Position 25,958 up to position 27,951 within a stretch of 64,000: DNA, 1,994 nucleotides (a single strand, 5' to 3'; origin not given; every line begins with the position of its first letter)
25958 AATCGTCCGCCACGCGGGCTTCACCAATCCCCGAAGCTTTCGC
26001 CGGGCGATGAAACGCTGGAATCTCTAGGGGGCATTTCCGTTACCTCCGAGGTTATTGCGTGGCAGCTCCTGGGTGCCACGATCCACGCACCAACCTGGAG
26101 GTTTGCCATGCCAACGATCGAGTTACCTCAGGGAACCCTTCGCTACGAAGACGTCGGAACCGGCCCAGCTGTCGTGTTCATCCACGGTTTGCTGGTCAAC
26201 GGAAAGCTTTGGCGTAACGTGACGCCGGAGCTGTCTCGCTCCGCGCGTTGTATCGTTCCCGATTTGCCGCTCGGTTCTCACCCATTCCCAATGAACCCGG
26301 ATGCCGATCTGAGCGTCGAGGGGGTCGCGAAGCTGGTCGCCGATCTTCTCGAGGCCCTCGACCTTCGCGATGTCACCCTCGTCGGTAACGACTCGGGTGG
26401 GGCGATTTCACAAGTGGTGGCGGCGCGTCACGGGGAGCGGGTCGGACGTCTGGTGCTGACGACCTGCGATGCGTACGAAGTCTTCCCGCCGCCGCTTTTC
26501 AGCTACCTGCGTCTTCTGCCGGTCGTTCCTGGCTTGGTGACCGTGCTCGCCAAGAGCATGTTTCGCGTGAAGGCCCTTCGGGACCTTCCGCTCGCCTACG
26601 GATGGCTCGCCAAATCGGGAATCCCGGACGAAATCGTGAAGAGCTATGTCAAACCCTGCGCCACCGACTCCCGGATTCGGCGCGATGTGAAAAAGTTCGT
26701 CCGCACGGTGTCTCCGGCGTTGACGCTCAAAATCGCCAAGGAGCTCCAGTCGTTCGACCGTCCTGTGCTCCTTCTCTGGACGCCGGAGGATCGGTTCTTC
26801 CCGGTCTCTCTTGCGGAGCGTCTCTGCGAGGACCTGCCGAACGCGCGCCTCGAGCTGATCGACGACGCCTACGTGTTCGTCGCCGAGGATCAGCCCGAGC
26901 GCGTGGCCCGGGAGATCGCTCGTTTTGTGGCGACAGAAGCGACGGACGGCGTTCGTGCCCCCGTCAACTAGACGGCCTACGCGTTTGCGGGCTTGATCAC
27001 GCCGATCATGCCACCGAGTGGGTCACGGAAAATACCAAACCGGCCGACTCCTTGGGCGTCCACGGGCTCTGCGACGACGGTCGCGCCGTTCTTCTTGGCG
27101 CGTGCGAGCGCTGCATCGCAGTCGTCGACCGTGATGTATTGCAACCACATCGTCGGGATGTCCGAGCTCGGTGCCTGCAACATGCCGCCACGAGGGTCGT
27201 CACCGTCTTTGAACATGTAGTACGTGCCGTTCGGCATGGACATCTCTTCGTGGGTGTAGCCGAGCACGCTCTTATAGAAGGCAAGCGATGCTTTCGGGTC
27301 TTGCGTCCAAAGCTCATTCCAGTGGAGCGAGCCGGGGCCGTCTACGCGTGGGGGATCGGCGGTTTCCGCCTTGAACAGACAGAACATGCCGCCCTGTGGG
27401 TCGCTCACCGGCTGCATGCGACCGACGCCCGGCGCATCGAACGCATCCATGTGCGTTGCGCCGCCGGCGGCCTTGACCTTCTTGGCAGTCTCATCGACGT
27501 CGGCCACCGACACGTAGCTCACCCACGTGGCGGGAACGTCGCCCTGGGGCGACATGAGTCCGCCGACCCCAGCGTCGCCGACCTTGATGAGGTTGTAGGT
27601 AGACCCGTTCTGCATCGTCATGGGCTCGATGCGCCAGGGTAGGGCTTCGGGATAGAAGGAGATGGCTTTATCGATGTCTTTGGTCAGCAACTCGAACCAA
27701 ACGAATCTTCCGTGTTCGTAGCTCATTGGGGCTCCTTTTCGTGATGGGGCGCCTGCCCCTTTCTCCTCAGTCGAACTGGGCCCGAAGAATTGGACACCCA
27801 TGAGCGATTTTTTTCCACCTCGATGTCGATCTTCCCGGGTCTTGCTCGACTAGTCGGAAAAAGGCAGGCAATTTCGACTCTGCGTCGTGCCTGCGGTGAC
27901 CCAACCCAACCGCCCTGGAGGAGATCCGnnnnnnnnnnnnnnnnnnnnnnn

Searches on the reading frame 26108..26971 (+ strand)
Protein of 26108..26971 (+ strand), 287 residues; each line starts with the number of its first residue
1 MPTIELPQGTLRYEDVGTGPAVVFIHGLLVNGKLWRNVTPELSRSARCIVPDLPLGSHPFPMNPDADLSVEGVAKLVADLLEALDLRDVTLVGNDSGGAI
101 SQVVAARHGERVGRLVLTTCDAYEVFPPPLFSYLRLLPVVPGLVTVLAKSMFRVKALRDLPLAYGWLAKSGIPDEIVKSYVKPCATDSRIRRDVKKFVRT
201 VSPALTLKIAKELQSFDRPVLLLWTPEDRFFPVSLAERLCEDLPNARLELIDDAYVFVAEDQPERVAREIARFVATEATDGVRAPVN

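Call 70: search_protein_families(library=pfam, proteins=[window:26108-26971:+], max_evalue=0.0001)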
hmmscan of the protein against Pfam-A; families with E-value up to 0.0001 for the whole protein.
window:26108-26971:+ (287 aa): 2 families
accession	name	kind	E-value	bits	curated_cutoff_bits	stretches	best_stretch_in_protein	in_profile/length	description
PF00561.26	Abhydrolase_1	-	7e-25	88.5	25.8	1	20-258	1-240/245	alpha/beta hydrolase fold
PF12697.13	Abhydrolase_6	-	3.7e-17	64.2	26.3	1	22-268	1-216/217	Alpha/beta hydrolase family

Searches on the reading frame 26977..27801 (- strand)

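Call 70: search_protein_families(library=pfam, proteins=[window:26977-27801:-], max_evalue=0.0001)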
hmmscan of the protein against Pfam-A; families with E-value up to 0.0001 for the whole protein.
window:26977-27801:- (274 aa): 3 families
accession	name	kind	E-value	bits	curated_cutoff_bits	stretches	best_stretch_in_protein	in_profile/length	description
PF00903.31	Glyoxalase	-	1.7e-20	74.1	20.6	2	160-263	3-116/121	Glyoxalase/Bleomycin resistance protein/Dioxygenase superfamily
PF18029.7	Glyoxalase_6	-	1.6e-15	58.1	23.6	2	166-264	6-101/106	Glyoxalase-like domain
PF22677.2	Ble-like_N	-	3.2e-14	52.8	24.5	1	32-65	1-34/41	Bleomycin resistance protein-like N-terminal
